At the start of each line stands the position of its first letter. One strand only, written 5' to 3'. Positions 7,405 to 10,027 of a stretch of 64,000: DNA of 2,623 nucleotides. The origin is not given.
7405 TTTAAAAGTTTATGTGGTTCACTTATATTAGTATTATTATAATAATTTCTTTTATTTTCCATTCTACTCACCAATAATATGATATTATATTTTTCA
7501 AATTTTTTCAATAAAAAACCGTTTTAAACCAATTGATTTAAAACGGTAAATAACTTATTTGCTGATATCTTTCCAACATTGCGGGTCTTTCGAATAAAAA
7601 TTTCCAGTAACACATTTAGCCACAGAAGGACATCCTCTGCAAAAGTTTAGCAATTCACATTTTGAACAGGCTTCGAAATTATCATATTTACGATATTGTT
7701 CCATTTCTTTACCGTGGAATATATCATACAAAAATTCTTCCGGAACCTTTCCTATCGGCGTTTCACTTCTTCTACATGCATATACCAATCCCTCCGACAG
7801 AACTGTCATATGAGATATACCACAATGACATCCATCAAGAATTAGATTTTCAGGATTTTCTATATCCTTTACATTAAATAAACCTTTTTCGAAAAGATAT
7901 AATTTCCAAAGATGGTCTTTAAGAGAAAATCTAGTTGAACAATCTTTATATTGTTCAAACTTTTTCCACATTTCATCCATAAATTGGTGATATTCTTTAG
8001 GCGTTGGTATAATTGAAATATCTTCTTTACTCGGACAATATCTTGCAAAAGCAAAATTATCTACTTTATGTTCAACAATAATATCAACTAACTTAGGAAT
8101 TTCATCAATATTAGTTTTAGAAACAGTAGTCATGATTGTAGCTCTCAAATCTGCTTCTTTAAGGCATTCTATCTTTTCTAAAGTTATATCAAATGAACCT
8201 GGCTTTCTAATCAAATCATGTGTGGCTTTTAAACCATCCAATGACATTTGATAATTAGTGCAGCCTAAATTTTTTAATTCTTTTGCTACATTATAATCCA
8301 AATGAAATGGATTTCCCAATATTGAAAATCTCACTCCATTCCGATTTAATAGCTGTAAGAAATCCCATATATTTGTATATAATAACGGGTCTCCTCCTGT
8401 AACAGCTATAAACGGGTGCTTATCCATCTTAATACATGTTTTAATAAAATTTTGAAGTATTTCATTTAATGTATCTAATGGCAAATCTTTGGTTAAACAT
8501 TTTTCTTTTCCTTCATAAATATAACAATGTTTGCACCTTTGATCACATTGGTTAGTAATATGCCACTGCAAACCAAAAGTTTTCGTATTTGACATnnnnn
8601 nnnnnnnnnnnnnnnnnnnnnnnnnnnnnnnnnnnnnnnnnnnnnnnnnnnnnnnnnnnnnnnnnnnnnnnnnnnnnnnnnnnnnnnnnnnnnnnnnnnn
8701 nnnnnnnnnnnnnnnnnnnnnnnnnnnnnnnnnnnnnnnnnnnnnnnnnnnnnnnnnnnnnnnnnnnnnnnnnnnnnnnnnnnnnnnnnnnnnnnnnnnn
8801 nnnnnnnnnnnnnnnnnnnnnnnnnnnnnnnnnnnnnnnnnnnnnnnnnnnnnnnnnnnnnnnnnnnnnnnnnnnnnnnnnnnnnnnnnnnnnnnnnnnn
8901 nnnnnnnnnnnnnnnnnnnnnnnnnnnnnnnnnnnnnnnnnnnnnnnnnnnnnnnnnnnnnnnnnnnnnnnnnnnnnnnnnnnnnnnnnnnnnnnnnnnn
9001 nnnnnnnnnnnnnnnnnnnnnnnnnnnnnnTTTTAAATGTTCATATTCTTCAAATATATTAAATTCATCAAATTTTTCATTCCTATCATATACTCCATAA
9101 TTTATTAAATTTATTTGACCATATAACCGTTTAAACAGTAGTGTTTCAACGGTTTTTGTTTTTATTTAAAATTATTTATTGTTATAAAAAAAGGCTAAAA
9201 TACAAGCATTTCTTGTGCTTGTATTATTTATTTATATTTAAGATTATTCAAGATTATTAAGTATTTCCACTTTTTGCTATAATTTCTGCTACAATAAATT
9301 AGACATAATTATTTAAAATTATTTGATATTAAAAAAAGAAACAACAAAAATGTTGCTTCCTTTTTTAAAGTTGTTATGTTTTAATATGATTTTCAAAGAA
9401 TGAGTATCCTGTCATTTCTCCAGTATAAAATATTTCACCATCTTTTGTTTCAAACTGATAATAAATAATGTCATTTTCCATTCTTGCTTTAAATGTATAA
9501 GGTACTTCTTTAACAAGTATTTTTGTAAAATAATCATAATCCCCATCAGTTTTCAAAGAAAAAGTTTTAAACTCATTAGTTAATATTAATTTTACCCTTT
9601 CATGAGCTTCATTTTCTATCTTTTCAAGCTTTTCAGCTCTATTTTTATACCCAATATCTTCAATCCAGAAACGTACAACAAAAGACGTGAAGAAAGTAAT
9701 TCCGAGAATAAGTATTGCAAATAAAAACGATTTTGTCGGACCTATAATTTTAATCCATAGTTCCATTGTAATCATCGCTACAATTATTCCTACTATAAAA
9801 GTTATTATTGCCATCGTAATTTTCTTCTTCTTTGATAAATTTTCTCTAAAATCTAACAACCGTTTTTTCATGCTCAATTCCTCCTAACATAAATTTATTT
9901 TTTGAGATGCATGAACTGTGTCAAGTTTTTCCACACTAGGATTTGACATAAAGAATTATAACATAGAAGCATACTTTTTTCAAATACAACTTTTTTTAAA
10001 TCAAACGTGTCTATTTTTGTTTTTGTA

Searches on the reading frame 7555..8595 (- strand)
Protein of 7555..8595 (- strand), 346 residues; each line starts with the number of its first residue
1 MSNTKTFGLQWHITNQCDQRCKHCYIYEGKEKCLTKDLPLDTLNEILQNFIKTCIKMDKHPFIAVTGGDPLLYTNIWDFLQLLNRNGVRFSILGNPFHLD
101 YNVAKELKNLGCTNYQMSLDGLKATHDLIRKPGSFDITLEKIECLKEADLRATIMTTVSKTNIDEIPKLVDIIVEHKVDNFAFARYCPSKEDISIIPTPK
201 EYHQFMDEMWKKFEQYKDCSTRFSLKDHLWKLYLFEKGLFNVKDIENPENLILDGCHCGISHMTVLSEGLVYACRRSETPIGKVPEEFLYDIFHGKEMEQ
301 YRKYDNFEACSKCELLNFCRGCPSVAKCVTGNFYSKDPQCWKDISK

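Call 11: search_protein_families(library=pfam, proteins=[window:7555-8595:-], max_evalue=0.01)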
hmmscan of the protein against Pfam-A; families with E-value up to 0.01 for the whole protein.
window:7555-8595:- (346 aa): 3 families
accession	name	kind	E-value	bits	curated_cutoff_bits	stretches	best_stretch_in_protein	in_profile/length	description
PF04055.27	Radical_SAM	-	1.9e-21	77.4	29.5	1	13-171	3-164/166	Radical SAM superfamily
PF13186.11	SPASM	-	3.4e-08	34.1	21.5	1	256-314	1-67/67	Iron-sulfur cluster-binding domain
PF13353.11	Fer4_12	-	0.00014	22.7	22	1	14-85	12-76/137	4Fe-4S single cluster domain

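Call 72: search_protein_families(library=ncbifam, proteins=[window:7555-8595:-], max_evalue=0.001)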
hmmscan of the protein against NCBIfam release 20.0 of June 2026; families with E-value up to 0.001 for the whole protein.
window:7555-8595:- (346 aa): 58 families (the best 25 are shown)
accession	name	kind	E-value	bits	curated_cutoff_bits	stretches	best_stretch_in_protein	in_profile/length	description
TIGR04340.1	rSAM_ACGX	hypoth_equivalog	3.5e-144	480.2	400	1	6-344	2-341/341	radical SAM/SPASM domain protein, ACGX system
TIGR04082.1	rSAM_for_selen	equivalog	1.1e-57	195.9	350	1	3-340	195-515/516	thio(seleno)oxazole modification radical SAM maturase SbtM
TIGR04545.1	rSAM_ahbD_hemeb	equivalog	2.6e-35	122.5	500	1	10-340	3-335/339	heme b synthase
TIGR04053.2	TIGR04053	equivalog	2.7e-32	112.4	395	2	5-181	6-181/366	TIGR04053 family radical SAM/SPASM domain-containing protein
TIGR04054.1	rSAM_NirJ1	equivalog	6.9e-31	107.2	650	1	10-341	39-381/387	putative heme d1 biosynthesis radical SAM protein NirJ1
TIGR04250.1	SCM_rSAM_ScmE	equivalog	1.1e-30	106.8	400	1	11-338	7-343/358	SynChlorMet cassette radical SAM/SPASM protein ScmE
TIGR04055.1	rSAM_NirJ2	equivalog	2.8e-29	102.7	500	1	10-340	3-322/326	putative heme d1 biosynthesis radical SAM protein NirJ2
TIGR04303.1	GeoRSP_rSAM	equivalog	2.4e-27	96.4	400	1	8-341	6-325/325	GeoRSP system radical SAM/SPASM protein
TIGR04051.1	rSAM_NirJ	equivalog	3.8e-25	88.6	515.45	1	11-185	6-175/354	heme d1 biosynthesis radical SAM protein NirJ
TIGR04347.1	pseudo_SAM_Halo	equivalog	1.3e-24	87.2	525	1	10-185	41-211/390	TIGR04347 family pseudo-SAM/SPASM protein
TIGR04546.1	rSAM_ahbC_deAc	equivalog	1.5e-24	86.5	650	1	5-341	37-384/390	12,18-didecarboxysiroheme deacetylase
TIGR04133.1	rSAM_w_lipo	hypoth_equivalog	4.4e-24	85.1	425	1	9-322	26-330/350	TIGR04133 family radical SAM/SPASM protein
NF047865.1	rSAM_PapB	equivalog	5.9e-22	78.3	340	1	9-334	5-328/330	PapB family radical SAM/SPASM ranthipeptide maturase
TIGR03962.1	mycofact_rSAM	equivalog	5.6e-19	68.5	265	1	8-342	13-333/339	mycofactocin radical SAM maturase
TIGR04251.1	SCM_rSAM_ScmF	equivalog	5.2e-18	65.5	400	1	10-174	7-170/353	SynChlorMet cassette radical SAM/SPASM protein ScmF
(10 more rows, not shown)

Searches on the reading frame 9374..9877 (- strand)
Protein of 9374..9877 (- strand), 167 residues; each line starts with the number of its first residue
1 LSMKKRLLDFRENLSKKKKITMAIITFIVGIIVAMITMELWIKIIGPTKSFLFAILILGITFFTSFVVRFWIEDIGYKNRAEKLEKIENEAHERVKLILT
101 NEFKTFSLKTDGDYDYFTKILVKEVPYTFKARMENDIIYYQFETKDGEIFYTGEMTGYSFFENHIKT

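Call 11: search_protein_families(library=pfam, proteins=[window:9374-9877:-], max_evalue=0.01)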
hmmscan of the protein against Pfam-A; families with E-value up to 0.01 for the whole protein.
window:9374-9877:- (167 aa): 1 family
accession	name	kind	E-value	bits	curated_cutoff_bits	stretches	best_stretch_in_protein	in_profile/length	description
PF03530.19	SK_channel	-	0.0029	18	31.8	1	13-71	8-67/118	Calcium-activated SK potassium channel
